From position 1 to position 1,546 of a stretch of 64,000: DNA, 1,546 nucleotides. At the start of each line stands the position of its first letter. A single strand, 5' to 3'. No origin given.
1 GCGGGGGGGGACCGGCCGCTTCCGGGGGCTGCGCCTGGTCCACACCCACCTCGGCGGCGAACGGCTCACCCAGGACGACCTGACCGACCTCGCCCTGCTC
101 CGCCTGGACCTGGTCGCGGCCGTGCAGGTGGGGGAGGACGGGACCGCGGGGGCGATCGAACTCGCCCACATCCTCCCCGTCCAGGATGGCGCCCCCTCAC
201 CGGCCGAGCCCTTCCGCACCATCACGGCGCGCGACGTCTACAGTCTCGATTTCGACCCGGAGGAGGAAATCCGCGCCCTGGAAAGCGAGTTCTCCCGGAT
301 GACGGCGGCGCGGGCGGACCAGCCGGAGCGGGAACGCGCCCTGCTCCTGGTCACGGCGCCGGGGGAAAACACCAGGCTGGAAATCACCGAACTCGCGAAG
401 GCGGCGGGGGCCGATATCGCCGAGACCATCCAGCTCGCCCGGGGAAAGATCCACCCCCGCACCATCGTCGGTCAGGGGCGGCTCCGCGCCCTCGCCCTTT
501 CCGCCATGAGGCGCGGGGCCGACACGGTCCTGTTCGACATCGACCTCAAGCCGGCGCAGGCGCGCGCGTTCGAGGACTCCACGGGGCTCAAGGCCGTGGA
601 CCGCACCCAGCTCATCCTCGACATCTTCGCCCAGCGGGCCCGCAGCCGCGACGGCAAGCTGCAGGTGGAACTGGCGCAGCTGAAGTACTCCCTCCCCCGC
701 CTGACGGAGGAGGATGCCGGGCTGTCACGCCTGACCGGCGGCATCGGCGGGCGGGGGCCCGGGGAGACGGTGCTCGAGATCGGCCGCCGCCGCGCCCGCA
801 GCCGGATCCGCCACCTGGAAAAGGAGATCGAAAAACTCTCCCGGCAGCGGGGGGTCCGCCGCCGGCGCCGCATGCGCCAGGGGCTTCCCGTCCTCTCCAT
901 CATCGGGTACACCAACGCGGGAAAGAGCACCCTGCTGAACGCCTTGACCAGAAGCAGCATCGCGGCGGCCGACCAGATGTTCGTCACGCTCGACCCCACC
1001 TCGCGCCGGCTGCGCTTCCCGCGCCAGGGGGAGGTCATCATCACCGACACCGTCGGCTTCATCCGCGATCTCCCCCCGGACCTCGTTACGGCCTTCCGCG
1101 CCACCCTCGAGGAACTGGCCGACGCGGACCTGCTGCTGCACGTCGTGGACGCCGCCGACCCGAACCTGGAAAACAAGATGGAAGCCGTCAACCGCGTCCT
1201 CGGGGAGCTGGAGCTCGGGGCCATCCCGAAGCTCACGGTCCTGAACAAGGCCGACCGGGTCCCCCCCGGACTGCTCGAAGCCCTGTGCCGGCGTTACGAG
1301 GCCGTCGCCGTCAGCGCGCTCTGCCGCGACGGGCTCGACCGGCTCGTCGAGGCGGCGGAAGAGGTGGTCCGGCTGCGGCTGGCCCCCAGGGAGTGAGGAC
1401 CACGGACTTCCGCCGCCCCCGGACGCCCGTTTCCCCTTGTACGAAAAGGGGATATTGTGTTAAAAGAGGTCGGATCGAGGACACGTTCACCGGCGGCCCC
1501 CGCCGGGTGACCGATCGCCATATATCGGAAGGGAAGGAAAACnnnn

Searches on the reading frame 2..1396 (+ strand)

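Call 37: search_protein_families(library=pfam, proteins=[window:2-1396:+], max_evalue=0.0001)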
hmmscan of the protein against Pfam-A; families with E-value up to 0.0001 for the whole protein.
window:2-1396:+ (464 aa): 6 families
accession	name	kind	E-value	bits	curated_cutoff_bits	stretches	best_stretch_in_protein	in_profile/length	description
PF16360.10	GTP-bdg_M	-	2e-26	92.8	29.5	1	212-290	1-79/79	GTP-binding GTPase Middle Region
PF13167.11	GTP-bdg_N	-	1.6e-22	80.3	25.4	1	127-210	6-89/89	GTP-binding GTPase N-terminal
PF01926.29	MMR_HSR1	-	1.9e-20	73.5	21.9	1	299-416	3-113/113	50S ribosome-binding GTPase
PF02421.24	FeoB_N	-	2.9e-05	24.1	27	1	299-419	4-117/156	Ferrous iron transport protein B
PF03193.22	RsgA_GTPase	-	4.3e-05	23.9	30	0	269-323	79-134/174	RsgA GTPase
PF00009.33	GTP_EFTU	-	8.2e-05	22.7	26.5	0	371-420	89-134/188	Elongation factor Tu GTP binding domain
